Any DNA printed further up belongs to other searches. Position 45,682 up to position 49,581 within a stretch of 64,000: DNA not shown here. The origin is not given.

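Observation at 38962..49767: Two giant paralogous surface proteins whose first ~690 bp (RBS included) are nucleotide-identical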

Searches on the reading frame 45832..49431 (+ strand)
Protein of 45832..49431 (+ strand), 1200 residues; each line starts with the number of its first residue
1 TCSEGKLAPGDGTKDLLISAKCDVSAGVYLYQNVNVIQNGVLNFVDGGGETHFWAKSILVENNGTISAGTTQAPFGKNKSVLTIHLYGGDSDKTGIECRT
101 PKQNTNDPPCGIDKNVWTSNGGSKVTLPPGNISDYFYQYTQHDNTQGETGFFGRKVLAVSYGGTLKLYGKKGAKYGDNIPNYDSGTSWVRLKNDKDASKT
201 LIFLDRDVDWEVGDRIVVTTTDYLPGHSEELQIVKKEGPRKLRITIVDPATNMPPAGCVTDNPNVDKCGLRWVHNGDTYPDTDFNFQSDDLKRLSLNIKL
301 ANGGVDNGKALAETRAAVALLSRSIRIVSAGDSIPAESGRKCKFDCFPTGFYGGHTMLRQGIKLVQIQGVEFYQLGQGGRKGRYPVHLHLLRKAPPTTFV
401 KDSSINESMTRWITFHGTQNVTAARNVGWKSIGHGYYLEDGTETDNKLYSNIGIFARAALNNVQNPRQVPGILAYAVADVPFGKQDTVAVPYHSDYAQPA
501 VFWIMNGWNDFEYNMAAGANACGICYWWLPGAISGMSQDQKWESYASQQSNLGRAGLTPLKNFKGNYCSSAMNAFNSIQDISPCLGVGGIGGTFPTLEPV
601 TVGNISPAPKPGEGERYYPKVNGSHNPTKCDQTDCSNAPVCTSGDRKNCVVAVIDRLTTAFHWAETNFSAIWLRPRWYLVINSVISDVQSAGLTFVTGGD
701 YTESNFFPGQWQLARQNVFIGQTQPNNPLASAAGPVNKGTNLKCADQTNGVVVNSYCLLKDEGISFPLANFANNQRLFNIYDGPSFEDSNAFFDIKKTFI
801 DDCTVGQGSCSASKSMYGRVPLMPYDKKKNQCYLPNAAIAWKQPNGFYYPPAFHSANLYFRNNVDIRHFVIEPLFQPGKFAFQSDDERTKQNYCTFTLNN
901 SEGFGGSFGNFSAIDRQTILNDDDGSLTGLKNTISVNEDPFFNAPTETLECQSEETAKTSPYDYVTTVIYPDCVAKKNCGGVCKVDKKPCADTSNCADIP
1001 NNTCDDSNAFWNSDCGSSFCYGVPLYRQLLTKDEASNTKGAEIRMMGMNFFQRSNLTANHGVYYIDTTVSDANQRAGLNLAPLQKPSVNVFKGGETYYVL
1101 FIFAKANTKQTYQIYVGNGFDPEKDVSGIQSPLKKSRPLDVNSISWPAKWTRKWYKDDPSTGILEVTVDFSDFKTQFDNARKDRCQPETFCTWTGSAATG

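Call 23: search_solved_structures(query=A1, max_evalue=0.001, show_alignments=1)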
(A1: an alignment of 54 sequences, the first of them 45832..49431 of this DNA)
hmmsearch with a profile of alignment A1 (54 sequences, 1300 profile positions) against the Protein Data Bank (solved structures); distinct sequences matched with E-value up to 0.001: 1.
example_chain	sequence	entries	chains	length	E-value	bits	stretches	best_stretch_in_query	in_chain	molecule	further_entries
8c6i_A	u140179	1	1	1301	8.7e-45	155.9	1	257-570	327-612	Cell surface hyaluronidase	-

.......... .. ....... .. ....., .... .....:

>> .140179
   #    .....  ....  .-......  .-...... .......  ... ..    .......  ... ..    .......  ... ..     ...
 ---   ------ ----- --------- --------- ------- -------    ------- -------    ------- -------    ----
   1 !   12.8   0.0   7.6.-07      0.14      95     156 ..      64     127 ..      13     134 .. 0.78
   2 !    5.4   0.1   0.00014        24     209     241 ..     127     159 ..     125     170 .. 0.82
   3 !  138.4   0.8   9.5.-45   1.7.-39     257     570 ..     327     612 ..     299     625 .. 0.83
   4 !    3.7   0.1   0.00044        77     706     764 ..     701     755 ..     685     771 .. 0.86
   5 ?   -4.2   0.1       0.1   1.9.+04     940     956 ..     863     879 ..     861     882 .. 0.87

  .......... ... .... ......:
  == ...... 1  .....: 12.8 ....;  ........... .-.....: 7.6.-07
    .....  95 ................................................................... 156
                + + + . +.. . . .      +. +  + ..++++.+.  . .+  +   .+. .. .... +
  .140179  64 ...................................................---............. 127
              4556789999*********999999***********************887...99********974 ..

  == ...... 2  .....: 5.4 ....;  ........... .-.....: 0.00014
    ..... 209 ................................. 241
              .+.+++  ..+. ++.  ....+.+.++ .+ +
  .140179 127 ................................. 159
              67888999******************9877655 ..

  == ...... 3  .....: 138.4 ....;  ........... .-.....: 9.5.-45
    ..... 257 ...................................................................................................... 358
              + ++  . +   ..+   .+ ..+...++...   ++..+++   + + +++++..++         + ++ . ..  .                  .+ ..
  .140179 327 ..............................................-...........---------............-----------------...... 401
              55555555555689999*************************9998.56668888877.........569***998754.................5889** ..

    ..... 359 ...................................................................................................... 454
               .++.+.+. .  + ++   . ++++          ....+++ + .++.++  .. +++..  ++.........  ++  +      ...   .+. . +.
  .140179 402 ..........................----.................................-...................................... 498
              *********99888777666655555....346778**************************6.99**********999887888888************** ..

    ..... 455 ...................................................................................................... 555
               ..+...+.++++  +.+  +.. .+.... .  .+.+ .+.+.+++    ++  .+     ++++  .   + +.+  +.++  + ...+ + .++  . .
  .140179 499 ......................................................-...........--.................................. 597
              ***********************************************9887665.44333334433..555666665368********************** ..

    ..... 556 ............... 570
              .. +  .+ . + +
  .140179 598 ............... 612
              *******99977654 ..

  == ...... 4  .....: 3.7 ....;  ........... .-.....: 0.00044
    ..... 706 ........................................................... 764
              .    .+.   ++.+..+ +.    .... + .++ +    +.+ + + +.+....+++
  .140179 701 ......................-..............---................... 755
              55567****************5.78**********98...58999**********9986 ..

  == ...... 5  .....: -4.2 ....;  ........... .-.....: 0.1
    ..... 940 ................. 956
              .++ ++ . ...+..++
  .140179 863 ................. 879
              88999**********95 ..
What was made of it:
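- On CEMIP/TMEM2-like G8 + beta-helix proteins: The family profile hits only 8c6i, E 8.7e-45 (call 23). In the profile alignment, 16 profile positions stand where TMEM2 has residues 159-327 (call 23).
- The family profile versus PDB hits only TMEM2 8c6i, E 9e-45, colinear (call 23).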

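Call 24: find_related_loci(query=A1, collection=genome_contigs, flank=10000)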
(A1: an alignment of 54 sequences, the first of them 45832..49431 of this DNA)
Query A1 (1200 aa) in genome_contigs; peptide patterns used: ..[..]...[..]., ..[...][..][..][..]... (x = any residue, [..] = any of these).
523 stretches matched a pattern; 490 encode a relative of the query (tblastn E <= 1e-3); the best 80 are kept; 78 distinct loci.
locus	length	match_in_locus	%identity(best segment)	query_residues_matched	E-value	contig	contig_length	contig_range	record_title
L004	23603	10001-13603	83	1-1200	0e+0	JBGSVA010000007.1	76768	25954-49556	MAG: Thermodesulfobacteriota bacterium isolate JTS-AC446 k141_500790, whole genome shotgun sequence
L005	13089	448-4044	80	1-1200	0e+0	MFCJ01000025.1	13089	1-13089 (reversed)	MAG: Candidatus Dadabacteria bacterium RIFCSPHIGHO2_12_FULL_53_21 rifcsphigho2_12_scaffold_15735, whole genome shotgun s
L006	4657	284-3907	80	1-1200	0e+0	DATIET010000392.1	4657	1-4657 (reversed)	MAG TPA_asm: Thermodesulfobacteriota bacterium isolate SMAG_U16376 k141_1296668, whole genome shotgun sequence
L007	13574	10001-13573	79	2-1188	0e+0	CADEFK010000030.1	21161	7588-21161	uncultured bacterium isolate Candidatus Dadabacteria sp. RBC041 genome assembly, contig: MAG041_30, whole genome shotgun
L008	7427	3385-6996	77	1-1194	0e+0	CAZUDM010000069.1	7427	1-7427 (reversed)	MAG TPA_asm: uncultured Spirochaetia bacterium isolate binchicken_co179_138 genome assembly, contig: NODE_17253_length_7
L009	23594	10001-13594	81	1-1200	0e+0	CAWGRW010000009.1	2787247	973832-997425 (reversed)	MAG: uncultured bacterium isolate MFD06435.bin.1.47 genome assembly, contig: contig_17617, whole genome shotgun sequence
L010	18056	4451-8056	77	3-1194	0e+0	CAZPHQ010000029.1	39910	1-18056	MAG TPA_asm: uncultured Spirochaetia bacterium isolate SRP077602_co3_46 genome assembly, contig: NODE_934_length_39910_c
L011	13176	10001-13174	80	1-1056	0e+0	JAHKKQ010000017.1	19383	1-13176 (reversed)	MAG: Candidatus Dadabacteria bacterium isolate CR_Sed_300A_bin.14 scaffold_454, whole genome shotgun sequence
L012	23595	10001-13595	84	1-1200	0e+0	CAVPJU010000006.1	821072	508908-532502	MAG: uncultured bacterium isolate MFD10007.bin.1.169 genome assembly, contig: contig_5057, whole genome shotgun sequence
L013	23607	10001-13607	77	1-1200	0e+0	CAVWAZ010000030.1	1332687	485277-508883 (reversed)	MAG: uncultured delta proteobacterium isolate MFD09730.bin.2.52 genome assembly, contig: contig_6045, whole genome shotg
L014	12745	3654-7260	71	1-1200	0e+0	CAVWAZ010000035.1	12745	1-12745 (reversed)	MAG: uncultured delta proteobacterium isolate MFD09730.bin.2.52 genome assembly, contig: contig_69568, whole genome shot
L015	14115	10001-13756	51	1-1195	0e+0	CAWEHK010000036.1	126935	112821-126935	MAG: uncultured delta proteobacterium isolate MFD02979.bin.2.138 genome assembly, contig: contig_67450, whole genome sho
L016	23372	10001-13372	51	2-1193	0e+0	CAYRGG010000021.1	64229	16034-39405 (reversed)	MAG TPA_asm: uncultured Candidatus Competibacteraceae bacterium isolate SRP063590_co1_114 genome assembly, contig: NODE_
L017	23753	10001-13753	51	2-1191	0e+0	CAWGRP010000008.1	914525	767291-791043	MAG: uncultured delta proteobacterium isolate MFD06435.bin.1.188 genome assembly, contig: contig_19693, whole genome sho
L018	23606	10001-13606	49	3-1197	0e+0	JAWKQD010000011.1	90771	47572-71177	MAG: Thermodesulfobacteriota bacterium isolate AC1.124 AC1.124.fa-11, whole genome shotgun sequence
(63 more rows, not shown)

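Call 40: predict_structure(alignment_id=A1)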
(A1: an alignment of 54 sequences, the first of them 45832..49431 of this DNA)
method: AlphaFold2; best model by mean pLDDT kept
length: 1200 residues; sequences in the alignment: 54
mean_pLDDT: 84.2   pTM: 0.87
mean pLDDT of the five models: 84.2, 81.7, 80.5, 80.4, 79.5
residues with pLDDT >= 90: 628; 70-90: 391; 50-70: 107; < 50: 74
segments of 3 or more residues with pLDDT < 50: 480-485, 668-670, 844-852, 913-962, 1031-1034
pLDDT, mean of each block of 10 residues (from residue 1): 89 95 97 95 96 97 97 96 95 90 75 93 87 90 73 94 97 93 96 80 95 97 96 96 93 92 94 92 77 89 90 96 97 87 83 93 96 92 92 94 95 96 98 95 97 97 91 76 57 93 97 96 94 92 95 93 96 87 77 84 88 87 89 92 84 94 66 70 91 64 59 86 92 92 89 88 86 64 67 90 80 84 85 82 49 65 79 68 82 88 77 46 37 34 30 32 70 92 94 90 90 80 75 50 72 73 87 83 81 91 82 90 92 69 92 92 93 87 79 77
secondary structure, 60 per line:
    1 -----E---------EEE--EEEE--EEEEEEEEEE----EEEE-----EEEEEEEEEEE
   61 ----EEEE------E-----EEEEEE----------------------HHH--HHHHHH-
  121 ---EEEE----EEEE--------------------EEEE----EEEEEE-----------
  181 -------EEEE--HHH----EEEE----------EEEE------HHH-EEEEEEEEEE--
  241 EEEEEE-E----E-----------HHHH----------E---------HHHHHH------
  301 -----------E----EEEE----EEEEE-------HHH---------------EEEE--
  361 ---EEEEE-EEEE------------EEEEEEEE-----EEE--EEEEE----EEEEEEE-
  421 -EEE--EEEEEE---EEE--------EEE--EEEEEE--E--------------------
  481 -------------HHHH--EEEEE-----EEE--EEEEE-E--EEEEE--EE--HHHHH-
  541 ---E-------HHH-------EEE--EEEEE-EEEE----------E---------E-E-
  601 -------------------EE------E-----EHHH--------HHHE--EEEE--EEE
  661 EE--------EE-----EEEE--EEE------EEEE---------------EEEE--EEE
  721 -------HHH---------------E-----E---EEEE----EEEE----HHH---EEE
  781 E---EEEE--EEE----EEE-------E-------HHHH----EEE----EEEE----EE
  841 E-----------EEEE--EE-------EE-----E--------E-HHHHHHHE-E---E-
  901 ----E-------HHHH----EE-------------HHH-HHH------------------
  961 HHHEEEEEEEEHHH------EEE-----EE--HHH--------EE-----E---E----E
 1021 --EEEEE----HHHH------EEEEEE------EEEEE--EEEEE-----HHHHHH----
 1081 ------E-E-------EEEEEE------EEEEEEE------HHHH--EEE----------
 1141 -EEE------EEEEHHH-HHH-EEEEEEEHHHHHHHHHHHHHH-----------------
elements in order (helices of 4 or more, strands of 3 or more residues): E16-18 E21-24 E27-36 E41-44 E50-60 E65-68 E81-86 H114-119 E124-127 E132-135 E156-159 E164-169 E188-191 E201-204 E215-218 E229-238 E241-246 H265-268 H289-294 E317-320 E325-329 E355-358 E364-368 E370-373 E386-393 E399-401 E404-408 E413-419 E422-424 E427-432 E436-438 E447-449 E452-457 H494-497 E500-504 E510-512 E515-519 E524-528 H535-539 E562-564 E567-571 E573-576 E652-655 E658-662 E678-681 E684-686 E693-696 E712-715 E718-720 E756-759 E764-767 E778-781 E785-788 E791-793 E798-800 H816-819 E824-826 E831-834 E839-841 E853-856 H886-892 H913-916 E964-971 E981-983 E1023-1027 H1032-1035 E1042-1047 E1054-1058 E1061-1065 H1071-1076 E1097-1102 E1109-1115 H1122-1125 E1128-1130 E1142-1144 E1151-1154 E1163-1169 H1170-1183
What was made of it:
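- The AF2 core model (pLDDT 84, pTM 0.87, call 40) matches 8c6i at Foldseek E 4e-30 and TM 0.51/0.48.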

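Call 43: fold_search(model_id=the predicted structure, library=pdb)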
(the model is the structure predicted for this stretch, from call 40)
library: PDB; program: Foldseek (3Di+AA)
matches with E <= 10: 291; with E <= 0.001: 2
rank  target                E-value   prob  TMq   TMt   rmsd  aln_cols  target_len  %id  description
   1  8c6i_A                4.4e-30  1.00  0.51  0.48   9.2      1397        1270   16  TMEM2 ectodomain (released 2023-02-01)
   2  7w1c_D                5.6e-04  0.47  0.09  0.15  18.0       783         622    7  Crystal structure of Klebsiella pneumoniae K1 capsule-specific polysaccharide lyase in a P1 crystal form (released 2022-05-18)
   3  7w1c_A                1.1e-03  0.60  0.11  0.17  17.6       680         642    8  Crystal structure of Klebsiella pneumoniae K1 capsule-specific polysaccharide lyase in a P1 crystal form (released 2022-05-18)
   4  4y9v_A                1.1e-03  0.54  0.11  0.17  17.1       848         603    8  Gp54 tailspike of Acinetobacter baumannii bacteriophage AP22 in complex with A. baumannii capsular saccharide (released 2017-02-01)
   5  4ru5_A                1.3e-03  0.66  0.12  0.20  16.6       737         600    8  Crystal Structure of the Pseudomonas phage phi297 tailspike gp61 (released 2015-11-18)
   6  4ru5_C                1.7e-03  0.51  0.11  0.18  16.4       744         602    6  Crystal Structure of the Pseudomonas phage phi297 tailspike gp61 (released 2015-11-18)
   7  4ru4_A                2.1e-03  0.33  0.10  0.15  15.5       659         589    7  Crystal structure of the tailspike protein gp49 from Pseudomonas phage LKA1 (released 2015-11-18)
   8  8yk3_A                3.4e-03  0.16  0.09  0.14  19.9       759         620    8  Blood group B alpha-1,3-galactosidase AgaBb from Bifidobacterium bifidum, construct T7-tag_24-673 (released 2024-07-10)
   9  8yk3_B                4.0e-03  0.38  0.09  0.15  19.0       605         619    8  Blood group B alpha-1,3-galactosidase AgaBb from Bifidobacterium bifidum, construct T7-tag_24-673 (released 2024-07-10)
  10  4ru4_B                5.3e-03  0.51  0.12  0.22  17.4       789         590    8  Crystal structure of the tailspike protein gp49 from Pseudomonas phage LKA1 (released 2015-11-18)
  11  7w1d_D                9.4e-03  0.23  0.11  0.17  19.9       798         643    8  Crystal structure of Klebsiella pneumoniae K1 capsule-specific polysaccharide lyase in a C2 crystal form (released 2022-05-18)
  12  6k0m                  1.1e-02  0.23  0.12  0.21  17.5       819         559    7  Catalytic domain of GH87 alpha-1,3-glucanase from Paenibacillus glycanilyticus FH11 (released 2019-12-25)
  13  3eqn_A                1.6e-02  0.04  0.06  0.08  23.9       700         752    9  Crystal structure of beta-1,3-glucanase from Phanerochaete chrysosporium (Lam55A) (released 2009-02-03)
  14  5m5z_A                1.8e-02  0.12  0.08  0.11  24.3       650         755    9  Chaetomium thermophilum beta-1-3-glucanase (released 2017-05-17)
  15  2pyh_B                4.2e-02  0.14  0.10  0.21  16.6       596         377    8  Azotobacter vinelandii Mannuronan C-5 epimerase AlgE4 A-module complexed with mannuronan trisaccharide (released 2008-05-27)
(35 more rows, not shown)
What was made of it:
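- On CEMIP/TMEM2-like G8 + beta-helix proteins: Foldseek E 4.4e-30, TM 0.51/0.48 to 8c6i, using a model with pLDDT 84 (calls 40, 43).
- Closest known: TMEM2. Different: Sequence identity is 16% in the fold alignment (call 43).
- The remaining hits, at much weaker E-values, are mostly beta-helix glycan-active enzymes and tailspikes (call 43).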
